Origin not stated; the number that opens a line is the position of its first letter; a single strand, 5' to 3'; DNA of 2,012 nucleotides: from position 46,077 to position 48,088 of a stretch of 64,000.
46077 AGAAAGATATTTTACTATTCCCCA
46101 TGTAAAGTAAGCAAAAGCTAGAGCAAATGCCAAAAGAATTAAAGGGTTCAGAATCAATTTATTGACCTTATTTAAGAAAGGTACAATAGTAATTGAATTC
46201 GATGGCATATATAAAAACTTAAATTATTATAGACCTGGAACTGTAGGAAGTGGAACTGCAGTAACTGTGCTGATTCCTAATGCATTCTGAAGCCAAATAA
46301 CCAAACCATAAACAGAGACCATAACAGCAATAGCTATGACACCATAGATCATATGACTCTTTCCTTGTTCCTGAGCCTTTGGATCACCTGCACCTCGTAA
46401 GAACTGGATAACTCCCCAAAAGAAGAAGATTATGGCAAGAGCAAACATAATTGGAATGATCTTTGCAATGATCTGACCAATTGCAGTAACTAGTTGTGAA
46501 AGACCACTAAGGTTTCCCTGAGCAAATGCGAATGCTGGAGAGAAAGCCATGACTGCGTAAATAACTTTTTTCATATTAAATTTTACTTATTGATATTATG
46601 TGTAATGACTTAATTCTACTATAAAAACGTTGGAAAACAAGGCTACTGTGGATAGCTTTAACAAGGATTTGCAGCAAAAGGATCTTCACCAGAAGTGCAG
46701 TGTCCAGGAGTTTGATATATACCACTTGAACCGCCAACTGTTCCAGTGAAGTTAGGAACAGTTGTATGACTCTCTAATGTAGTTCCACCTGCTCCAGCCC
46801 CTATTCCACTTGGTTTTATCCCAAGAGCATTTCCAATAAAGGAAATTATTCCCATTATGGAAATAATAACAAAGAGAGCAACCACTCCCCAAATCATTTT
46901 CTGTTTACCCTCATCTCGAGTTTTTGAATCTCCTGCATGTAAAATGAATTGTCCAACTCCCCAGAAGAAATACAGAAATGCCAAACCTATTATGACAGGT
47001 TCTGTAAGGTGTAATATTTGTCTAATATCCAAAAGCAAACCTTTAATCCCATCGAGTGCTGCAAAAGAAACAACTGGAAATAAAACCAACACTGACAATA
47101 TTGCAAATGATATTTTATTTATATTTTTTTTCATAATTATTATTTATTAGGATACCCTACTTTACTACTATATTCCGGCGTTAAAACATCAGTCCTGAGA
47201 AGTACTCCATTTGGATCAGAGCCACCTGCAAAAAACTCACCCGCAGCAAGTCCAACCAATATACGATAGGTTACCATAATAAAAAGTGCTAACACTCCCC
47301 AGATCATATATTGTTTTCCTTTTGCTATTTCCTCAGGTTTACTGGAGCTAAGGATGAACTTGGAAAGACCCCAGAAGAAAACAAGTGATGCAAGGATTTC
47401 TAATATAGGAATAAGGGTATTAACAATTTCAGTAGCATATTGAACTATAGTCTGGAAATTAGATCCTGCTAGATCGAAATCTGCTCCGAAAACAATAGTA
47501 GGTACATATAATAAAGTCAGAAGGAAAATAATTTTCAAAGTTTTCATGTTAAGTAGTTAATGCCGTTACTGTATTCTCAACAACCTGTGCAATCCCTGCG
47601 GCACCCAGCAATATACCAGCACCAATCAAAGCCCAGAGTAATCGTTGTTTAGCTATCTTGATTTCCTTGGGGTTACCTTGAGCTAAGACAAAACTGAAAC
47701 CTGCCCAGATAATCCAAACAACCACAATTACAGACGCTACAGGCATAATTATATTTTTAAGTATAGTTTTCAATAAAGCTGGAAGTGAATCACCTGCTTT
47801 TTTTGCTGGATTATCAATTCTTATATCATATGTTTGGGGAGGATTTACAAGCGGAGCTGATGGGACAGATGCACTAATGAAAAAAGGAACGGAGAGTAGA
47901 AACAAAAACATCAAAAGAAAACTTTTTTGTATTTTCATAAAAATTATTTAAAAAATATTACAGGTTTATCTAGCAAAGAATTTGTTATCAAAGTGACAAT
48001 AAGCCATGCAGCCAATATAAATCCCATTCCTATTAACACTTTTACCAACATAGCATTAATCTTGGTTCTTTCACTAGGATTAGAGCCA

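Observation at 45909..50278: Operon of six tandem paralogous two-helix small membrane proteins (VirB2/TrbC pilin-like) behind a methyltransferase and a solute-binding-like protein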

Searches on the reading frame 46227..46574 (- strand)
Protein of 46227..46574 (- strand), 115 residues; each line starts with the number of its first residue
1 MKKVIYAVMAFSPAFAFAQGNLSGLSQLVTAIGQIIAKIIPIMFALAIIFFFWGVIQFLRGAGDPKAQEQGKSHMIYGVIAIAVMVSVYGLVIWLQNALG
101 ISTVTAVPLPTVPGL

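Call 3: search_protein_families(library=pfam, proteins=[window:46227-46574:-], max_evalue=1)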
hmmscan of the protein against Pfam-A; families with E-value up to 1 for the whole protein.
window:46227-46574:- (115 aa): 6 families
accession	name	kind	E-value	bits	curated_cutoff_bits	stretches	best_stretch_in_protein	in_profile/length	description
PF18895.5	T4SS_pilin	-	1.3e-09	38.4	26.6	1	26-95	3-71/71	Type IV secretion system pilin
PF00520.37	Ion_trans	-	0.055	13.1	25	1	22-62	112-152/241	Ion transport protein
PF20153.4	DUF6535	-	0.077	13.3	23.9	1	35-59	151-175/177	Family of unknown function (DUF6535)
PF10066.14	DUF2304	-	0.12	13.1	25.5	1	46-105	5-64/106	Uncharacterized conserved protein (DUF2304)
PF00122.25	E1-E2_ATPase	-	0.22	11.5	28.1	1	25-101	108-173/181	E1-E2 ATPase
PF11857.13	DUF3377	-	0.47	10.9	26.5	1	34-66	28-59/72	Domain of unknown function (DUF3377)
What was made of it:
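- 46227..46574 (-): Pilin-like protein 5 (115 aa; group 5, penultimate position). This group is sometimes duplicated in relatives. PF18895 38.4 bits (call 3).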

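Call 4: search_protein_families(library=ncbifam, proteins=[window:46227-46574:-], max_evalue=1)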
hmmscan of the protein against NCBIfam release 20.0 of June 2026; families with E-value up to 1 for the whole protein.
window:46227-46574:- (115 aa): 4 families
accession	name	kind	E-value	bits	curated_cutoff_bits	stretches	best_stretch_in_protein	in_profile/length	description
NF045849.1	ICE_MMCAP2_0565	equivalog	0.00049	19.7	40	1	27-92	8-73/80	Mbov_0395 family pilin-like conjugal transfer protein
TIGR03943.1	TIGR03943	equivalog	0.0093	15.4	88.8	1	37-103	11-81/221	TIGR03943 family putative permease subunit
NF042915.1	MAB_1171c_fam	subfamily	0.13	11.3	100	1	7-89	33-112/362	MAB_1171c family putative transporter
NF033800.1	quorum_NprX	equivalog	0.68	9.7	75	0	1-11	1-11/43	quorum-signaling peptide NprX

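Call 50: predict_structure(alignment_id=A4)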
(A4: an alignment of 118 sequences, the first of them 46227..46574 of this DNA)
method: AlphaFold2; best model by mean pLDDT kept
length: 115 residues; sequences in the alignment: 118
mean_pLDDT: 83.0   pTM: 0.56
mean pLDDT of the five models: 83.0, 81.5, 78.3, 77.9, 73.3
residues with pLDDT >= 90: 40; 70-90: 58; 50-70: 17; < 50: 0
segments of 3 or more residues with pLDDT < 50: none
pLDDT, mean of each block of 10 residues (from residue 1): 79 68 75 86 91 92 92 92 90 85 68 73
secondary structure, 60 per line:
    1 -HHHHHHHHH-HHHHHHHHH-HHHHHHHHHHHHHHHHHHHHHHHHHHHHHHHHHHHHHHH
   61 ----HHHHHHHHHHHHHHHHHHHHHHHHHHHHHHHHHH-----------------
elements in order: H2-10 H12-20 H22-60 H65-98
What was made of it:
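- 46227..46574 (-): AF2 model pLDDT 83 with helices 22-60 and 65-98 (call 50).
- Checked: An AlphaFold2 model of the 115-aa member (118-sequence alignment, mean pLDDT 83) gives helices 22-60 and 65-98 joined by a 4-residue turn (call 50).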

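Call 53: fold_search(model_id=the predicted structure, library=pdb)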
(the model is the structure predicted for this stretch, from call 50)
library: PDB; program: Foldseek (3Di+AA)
matches with E <= 10: 206; with E <= 0.001: 0
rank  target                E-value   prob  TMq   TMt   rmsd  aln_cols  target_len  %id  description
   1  4h54_A                1.1e+00  0.51  0.40  0.18  18.0       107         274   11  Crystal structure of the diguanylate cyclase DgcZ (released 2013-07-03)
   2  7c7e                  1.2e+00  0.63  0.32  0.26  11.5        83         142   12  Crystal structure of C terminal domain of Escherichia coli DgoR (released 2021-01-20)
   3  9a72_A                1.3e+00  0.41  0.41  0.20  14.0       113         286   11  Integrative model of YFMS-CHEW by crosslinking MS and deep learning (released 2024-09-18)
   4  9vub_A                1.6e+00  0.85  0.59  0.20   7.2        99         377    8  channel C complex with 3 (released 2026-03-11)
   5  8vc9_E                1.6e+00  0.57  0.39  0.13  16.3        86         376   13  Hybrid response regulator LvrB from Leptospira / phosphorylated REC form (released 2024-12-18)
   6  7w7z                  1.6e+00  0.20  0.31  0.25  16.9       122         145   14  Crystal Structure of human Focal Adhesion Targeting (FAT) domain of the Focal Adhesion Kinase (released 2022-12-21)
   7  8zyv_G                2.0e+00  0.25  0.30  0.18   8.7        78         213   19  Bacterial flagellar sodium-driven stator PomA5PomB2 with 100 mM NaCl (released 2025-01-01)
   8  8zyv_E                2.0e+00  0.18  0.28  0.16  14.2       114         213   18  Bacterial flagellar sodium-driven stator PomA5PomB2 with 100 mM NaCl (released 2025-01-01)
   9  7p3r_A                2.0e+00  0.16  0.33  0.16  15.3       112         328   12  Helical structure of the toxin MakA from Vibrio cholera (released 2022-02-23)
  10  6bz3_A                2.1e+00  0.18  0.31  0.29  16.8       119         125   13  Complex structure of FAK FAT domain and DCC P3 motif (released 2018-04-04)
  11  8d06_A                2.2e+00  0.80  0.41  0.69   2.8        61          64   11  Hallucinated C3 protein assembly HALC3_104 (released 2022-09-28)
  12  2ch7_B                2.2e+00  0.77  0.59  0.24  12.5       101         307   12  Crystal structure of the cytoplasmic domain of a bacterial chemoreceptor from Thermotoga maritima (released 2006-04-18)
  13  8gqy_A                2.2e+00  0.21  0.32  0.18   6.7        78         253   26  CryoEM structure of pentameric MotA from Aquifex aeolicus (released 2022-10-26)
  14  9vub_C                2.3e+00  0.75  0.59  0.20   7.1       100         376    8  channel C complex with 3 (released 2026-03-11)
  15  1qu7_B                2.3e+00  0.66  0.56  0.31  11.7       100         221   11  FOUR HELICAL-BUNDLE STRUCTURE OF THE CYTOPLASMIC DOMAIN OF A SERINE CHEMOTAXIS RECEPTOR (released 2000-07-12)
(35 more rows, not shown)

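Call 54: search_solved_structures(query=A4, max_evalue=10, show_alignments=2)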
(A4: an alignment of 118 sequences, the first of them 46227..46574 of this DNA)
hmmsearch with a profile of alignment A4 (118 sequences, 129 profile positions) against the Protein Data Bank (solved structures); distinct sequences matched with E-value up to 10: 6.
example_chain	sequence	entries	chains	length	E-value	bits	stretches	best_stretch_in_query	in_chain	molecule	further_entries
7dmq_A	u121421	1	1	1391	0.5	13.5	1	61-118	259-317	CRISPR/Cas system Cas13a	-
5wtj_A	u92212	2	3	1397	0.51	13.4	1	61-118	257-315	CRISPR-associated endoribonuclease C2c2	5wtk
4g7r_A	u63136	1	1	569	0.62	13.2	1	41-77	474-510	Cytochrome c oxidase subunit 1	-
1ehk_A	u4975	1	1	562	0.69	13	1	41-77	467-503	BA3-TYPE CYTOCHROME-C OXIDASE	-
2qpd_A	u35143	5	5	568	0.72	13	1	41-77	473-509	Cytochrome c oxidase subunit 1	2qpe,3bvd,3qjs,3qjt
6q1f_J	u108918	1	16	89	1.3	12.1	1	66-89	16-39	Small capsomere-interacting protein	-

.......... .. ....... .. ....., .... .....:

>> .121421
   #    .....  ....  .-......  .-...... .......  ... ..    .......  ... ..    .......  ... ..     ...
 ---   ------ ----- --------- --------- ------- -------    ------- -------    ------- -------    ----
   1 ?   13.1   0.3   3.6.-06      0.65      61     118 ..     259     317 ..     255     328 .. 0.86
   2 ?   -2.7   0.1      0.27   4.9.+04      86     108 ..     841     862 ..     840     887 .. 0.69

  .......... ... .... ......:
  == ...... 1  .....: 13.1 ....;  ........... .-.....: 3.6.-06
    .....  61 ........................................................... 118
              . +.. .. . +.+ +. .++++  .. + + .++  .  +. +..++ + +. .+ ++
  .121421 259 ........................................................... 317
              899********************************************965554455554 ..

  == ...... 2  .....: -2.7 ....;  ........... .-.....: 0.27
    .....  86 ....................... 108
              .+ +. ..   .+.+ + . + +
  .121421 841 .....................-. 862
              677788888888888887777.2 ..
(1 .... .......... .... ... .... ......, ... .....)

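Call 85: search_protein_families(library=padloc, proteins=[window:46227-46574:-], max_evalue=0.01)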
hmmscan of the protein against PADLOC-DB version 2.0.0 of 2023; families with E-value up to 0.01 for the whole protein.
window:46227-46574:- (115 aa): 0 families

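Call 86: search_protein_families(library=phrogs, proteins=[window:46227-46574:-], max_evalue=0.01)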
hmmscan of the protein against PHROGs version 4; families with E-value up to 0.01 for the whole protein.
window:46227-46574:- (115 aa): 0 families

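Call 89: search_protein_representatives(alignment_id=A4)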
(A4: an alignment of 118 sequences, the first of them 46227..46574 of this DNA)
Query: 118 sequences, 129 profile positions. Proteins with E-value up to 0.001 (for the whole library): 49283; up to 1e-10: 8548; up to 1e-30: 97. The best 150 are listed.
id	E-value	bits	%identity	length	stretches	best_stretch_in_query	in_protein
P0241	7.7e-57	206.9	-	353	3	31-113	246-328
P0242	1.7e-54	199.4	-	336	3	3-115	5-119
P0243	2.4e-54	198.9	-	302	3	16-121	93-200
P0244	1.7e-53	196.1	-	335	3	26-109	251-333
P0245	7.4e-53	194.0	-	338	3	8-117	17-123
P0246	1.1e-51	190.3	-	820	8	32-102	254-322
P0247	3.4e-51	188.7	-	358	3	1-113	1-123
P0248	2.4e-50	185.9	-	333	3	14-106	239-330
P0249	3.3e-47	175.8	-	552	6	34-109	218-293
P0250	8.3e-47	174.5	-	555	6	8-104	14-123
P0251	1.4e-46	173.7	-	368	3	18-113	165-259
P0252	4.9e-46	172.0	-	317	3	16-112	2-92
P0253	4.4e-44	165.7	-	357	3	7-111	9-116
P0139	1.3e-43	164.2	-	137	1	4-124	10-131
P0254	3.8e-43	162.6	-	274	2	9-114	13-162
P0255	1.8e-42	160.4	-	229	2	6-122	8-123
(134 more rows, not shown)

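Call 91: list_cluster_members(proteins=[P0241, P0242, P0246, P0249, P0255, P0001, P0164])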
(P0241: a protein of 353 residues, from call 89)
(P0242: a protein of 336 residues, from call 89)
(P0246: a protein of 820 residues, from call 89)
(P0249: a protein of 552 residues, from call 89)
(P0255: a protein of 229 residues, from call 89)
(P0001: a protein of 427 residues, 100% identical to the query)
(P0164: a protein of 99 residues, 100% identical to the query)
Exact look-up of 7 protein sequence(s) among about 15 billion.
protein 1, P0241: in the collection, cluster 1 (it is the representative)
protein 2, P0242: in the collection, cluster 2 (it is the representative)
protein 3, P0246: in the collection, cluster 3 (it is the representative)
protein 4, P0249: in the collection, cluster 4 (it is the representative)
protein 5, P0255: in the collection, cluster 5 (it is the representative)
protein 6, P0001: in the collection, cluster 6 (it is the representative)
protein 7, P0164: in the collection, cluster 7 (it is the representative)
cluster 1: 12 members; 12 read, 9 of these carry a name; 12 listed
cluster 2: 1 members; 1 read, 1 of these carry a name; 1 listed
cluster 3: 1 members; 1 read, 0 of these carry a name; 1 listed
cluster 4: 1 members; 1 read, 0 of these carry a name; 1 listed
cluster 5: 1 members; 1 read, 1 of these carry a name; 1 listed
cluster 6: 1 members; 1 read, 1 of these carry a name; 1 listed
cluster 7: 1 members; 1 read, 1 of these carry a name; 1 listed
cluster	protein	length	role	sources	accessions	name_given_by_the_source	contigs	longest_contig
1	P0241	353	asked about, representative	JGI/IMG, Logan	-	hypothetical protein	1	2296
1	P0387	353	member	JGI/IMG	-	hypothetical protein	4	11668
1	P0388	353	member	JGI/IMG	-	hypothetical protein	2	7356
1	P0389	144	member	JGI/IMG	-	uncharacterized membrane protein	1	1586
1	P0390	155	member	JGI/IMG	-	uncharacterized membrane protein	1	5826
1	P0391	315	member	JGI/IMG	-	hypothetical protein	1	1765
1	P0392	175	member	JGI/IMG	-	uncharacterized membrane protein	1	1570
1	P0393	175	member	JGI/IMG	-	hypothetical protein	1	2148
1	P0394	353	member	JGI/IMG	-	hypothetical protein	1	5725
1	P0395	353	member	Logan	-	-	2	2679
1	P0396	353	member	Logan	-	-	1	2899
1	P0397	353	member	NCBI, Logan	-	-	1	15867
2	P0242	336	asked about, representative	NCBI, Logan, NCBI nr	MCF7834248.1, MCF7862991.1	MAG: pilin [Candidatus Pacebacteria bacterium] | pilin [Candidatus Paceibacterota bacterium]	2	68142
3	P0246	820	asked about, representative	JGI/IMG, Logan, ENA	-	-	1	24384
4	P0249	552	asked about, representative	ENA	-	-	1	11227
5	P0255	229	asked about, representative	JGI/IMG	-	lysylphosphatidylglycerol synthetase-like protein (DUF2156 family)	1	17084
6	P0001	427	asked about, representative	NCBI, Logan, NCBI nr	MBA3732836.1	extracellular solute-binding protein [Patescibacteria group bacterium]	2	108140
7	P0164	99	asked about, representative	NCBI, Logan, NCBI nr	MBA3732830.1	hypothetical protein H0W91_00450 [Patescibacteria group bacterium] | hypothetical protein [Patescibacteria group bacterium]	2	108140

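Call 92: find_encoding_contigs(protein=P0242, flank=10000, max_places=1)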
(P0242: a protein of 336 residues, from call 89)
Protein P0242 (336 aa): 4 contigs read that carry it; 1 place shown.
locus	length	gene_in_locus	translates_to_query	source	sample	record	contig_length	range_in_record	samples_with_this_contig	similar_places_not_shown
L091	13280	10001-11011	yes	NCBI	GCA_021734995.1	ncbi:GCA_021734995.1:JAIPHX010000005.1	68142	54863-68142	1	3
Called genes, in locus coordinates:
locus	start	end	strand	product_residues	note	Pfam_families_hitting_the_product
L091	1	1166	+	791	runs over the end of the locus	PF03477:ATP-cone, PF17975:RNR_Alpha (weak), PF21995:RNR-II_ins_dom (weak), PF02867:Ribonuc_red_lgC (faint)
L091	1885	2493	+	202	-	PF01832:Glucosaminidase (faint)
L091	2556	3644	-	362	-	PF00575:S1 (weak), PF21543:CvfB_2nd (faint), PF23459:S1_RRP5 (faint), PF21710:Spt6_S1 (faint), PF00575:S1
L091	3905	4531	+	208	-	PF13483:Lactamase_B_3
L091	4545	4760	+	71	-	-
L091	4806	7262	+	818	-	PF00521:DNA_topoisoIV, PF03989:DNA_gyraseA_C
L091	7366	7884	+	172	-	PF01209:Ubie_methyltran, PF02475:TRM5-TYW2_MTfase (weak), PF13489:Methyltransf_23 (weak), PF05175:MTS, PF13847:Methyltransf_31, PF08241:Methyltransf_11, PF08242:Methyltransf_12, PF13649:Methyltransf_25, +1 more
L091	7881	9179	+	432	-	PF01547:SBP_bac_1, PF13416:SBP_bac_8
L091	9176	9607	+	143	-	-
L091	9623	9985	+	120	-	PF18895:T4SS_pilin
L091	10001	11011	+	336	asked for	PF18303:Saf_2TM (faint), PF18895:T4SS_pilin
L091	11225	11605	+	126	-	PF18895:T4SS_pilin (weak)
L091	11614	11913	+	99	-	PF18895:T4SS_pilin (weak)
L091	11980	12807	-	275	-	-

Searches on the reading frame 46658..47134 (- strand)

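Call 3: search_protein_families(library=pfam, proteins=[window:46658-47134:-], max_evalue=1)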
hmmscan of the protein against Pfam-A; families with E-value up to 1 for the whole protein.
window:46658-47134:- (158 aa): 1 family
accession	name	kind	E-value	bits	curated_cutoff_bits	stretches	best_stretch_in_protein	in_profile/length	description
PF18895.5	T4SS_pilin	-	7.8e-08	32.7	26.6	1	38-100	10-71/71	Type IV secretion system pilin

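Call 4: search_protein_families(library=ncbifam, proteins=[window:46658-47134:-], max_evalue=1)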
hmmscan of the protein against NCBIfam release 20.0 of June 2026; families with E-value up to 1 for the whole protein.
window:46658-47134:- (158 aa): 2 families
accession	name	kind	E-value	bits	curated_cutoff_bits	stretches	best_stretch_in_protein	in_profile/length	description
NF045849.1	ICE_MMCAP2_0565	equivalog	0.00011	21.8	40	1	48-100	24-76/80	Mbov_0395 family pilin-like conjugal transfer protein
TIGR01541.1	tape_meas_lam_C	equivalog_domain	0.44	9.6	104.75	1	91-137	214-260/332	phage tail tape measure protein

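Call 85: search_protein_families(library=padloc, proteins=[window:46658-47134:-], max_evalue=0.01)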
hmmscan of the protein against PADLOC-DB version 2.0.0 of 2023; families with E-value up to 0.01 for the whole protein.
window:46658-47134:- (158 aa): 0 families

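Call 86: search_protein_families(library=phrogs, proteins=[window:46658-47134:-], max_evalue=0.01)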
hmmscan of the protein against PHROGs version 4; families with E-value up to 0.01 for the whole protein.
window:46658-47134:- (158 aa): 0 families

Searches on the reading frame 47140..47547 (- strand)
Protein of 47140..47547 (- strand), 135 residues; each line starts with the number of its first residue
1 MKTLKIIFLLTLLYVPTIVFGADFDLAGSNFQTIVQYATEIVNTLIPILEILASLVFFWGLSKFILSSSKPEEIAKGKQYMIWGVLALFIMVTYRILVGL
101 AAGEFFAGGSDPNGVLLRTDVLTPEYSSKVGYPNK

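Call 3: search_protein_families(library=pfam, proteins=[window:47140-47547:-], max_evalue=1)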
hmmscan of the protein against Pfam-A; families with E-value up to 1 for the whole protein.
window:47140-47547:- (135 aa): 3 families
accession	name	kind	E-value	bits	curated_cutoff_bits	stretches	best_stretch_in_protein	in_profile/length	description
PF18895.5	T4SS_pilin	-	7.7e-08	32.7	26.6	1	33-100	4-70/71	Type IV secretion system pilin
PF09933.14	DUF2165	-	0.043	14.3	24.9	1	41-107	62-127/157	Predicted small integral membrane protein (DUF2165)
PF06022.16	Cir_Bir_Yir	-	0.31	10.9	25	1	38-62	233-257/259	Plasmodium variant antigen protein Cir/Yir/Bir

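Call 4: search_protein_families(library=ncbifam, proteins=[window:47140-47547:-], max_evalue=1)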
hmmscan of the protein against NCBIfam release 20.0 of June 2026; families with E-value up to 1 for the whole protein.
window:47140-47547:- (135 aa): 2 families
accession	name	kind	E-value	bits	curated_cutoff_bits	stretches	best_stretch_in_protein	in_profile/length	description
NF045849.1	ICE_MMCAP2_0565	equivalog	9.5e-05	22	40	1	32-100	7-75/80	Mbov_0395 family pilin-like conjugal transfer protein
NF007506.1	PRK10101.1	equivalog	0.042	13.6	165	1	1-35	1-35/151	curli minor subunit CsgB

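Call 85: search_protein_families(library=padloc, proteins=[window:47140-47547:-], max_evalue=0.01)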
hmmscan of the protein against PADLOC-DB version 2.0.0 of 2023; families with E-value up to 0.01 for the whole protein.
window:47140-47547:- (135 aa): 0 families

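Call 86: search_protein_families(library=phrogs, proteins=[window:47140-47547:-], max_evalue=0.01)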
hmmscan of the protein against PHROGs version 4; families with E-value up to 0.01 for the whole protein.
window:47140-47547:- (135 aa): 0 families

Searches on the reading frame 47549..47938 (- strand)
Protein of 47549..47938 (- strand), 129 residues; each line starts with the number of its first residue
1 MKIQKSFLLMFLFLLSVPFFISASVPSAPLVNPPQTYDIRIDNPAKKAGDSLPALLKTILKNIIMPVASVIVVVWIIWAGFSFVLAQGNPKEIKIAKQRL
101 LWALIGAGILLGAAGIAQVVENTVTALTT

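Call 3: search_protein_families(library=pfam, proteins=[window:47549-47938:-], max_evalue=1)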
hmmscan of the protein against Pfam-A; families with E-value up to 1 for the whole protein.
window:47549-47938:- (129 aa): 3 families
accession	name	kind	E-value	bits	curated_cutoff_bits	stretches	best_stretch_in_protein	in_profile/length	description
PF18895.5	T4SS_pilin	-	1e-08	35.5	26.6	1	60-120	12-71/71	Type IV secretion system pilin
PF04956.18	TrbC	-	6.2e-07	30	27.9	1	46-118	31-96/98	TrbC/VIRB2 pilin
PF09716.15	ETRAMP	-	0.26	11.7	29.1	1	1-77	1-68/81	Malarial early transcribed membrane protein (ETRAMP)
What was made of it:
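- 47549..47938 (-): Pilin-like protein 2 (129 aa; group 2, second position). The most TrbC/VirB2-like member. PF18895 35.5 bits and PF04956 TrbC 30.0 bits (cut-off 27.9) (call 3).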

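Call 4: search_protein_families(library=ncbifam, proteins=[window:47549-47938:-], max_evalue=1)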
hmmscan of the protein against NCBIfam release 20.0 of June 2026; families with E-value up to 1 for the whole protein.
window:47549-47938:- (129 aa): 2 families
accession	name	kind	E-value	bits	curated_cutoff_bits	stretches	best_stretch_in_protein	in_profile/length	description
NF045849.1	ICE_MMCAP2_0565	equivalog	8.2e-08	31.8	40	1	59-123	15-79/80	Mbov_0395 family pilin-like conjugal transfer protein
NF045890.1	conj_pls20_p028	equivalog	0.79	8.5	150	1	56-127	58-127/377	pLS20_p028 family conjugation system transmembrane protein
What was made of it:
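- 47549..47938 (-): NCBIfam Mbov_0395 pilin-like 31.8 bits, below its cut-off of 40 (call 4).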

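Call 85: search_protein_families(library=padloc, proteins=[window:47549-47938:-], max_evalue=0.01)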
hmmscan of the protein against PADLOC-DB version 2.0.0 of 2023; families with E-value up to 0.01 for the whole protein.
window:47549-47938:- (129 aa): 0 families

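Call 86: search_protein_families(library=phrogs, proteins=[window:47549-47938:-], max_evalue=0.01)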
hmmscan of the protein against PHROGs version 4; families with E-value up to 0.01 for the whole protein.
window:47549-47938:- (129 aa): 0 families

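Call 88: search_dna_similar(query=window:47549-47938:-, collection=plasmids, mode=protein, max_evalue=1, max_rows=15)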
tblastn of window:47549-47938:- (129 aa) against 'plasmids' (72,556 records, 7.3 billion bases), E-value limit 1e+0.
No match.
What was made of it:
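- Tried and rejected: No match (call 88).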
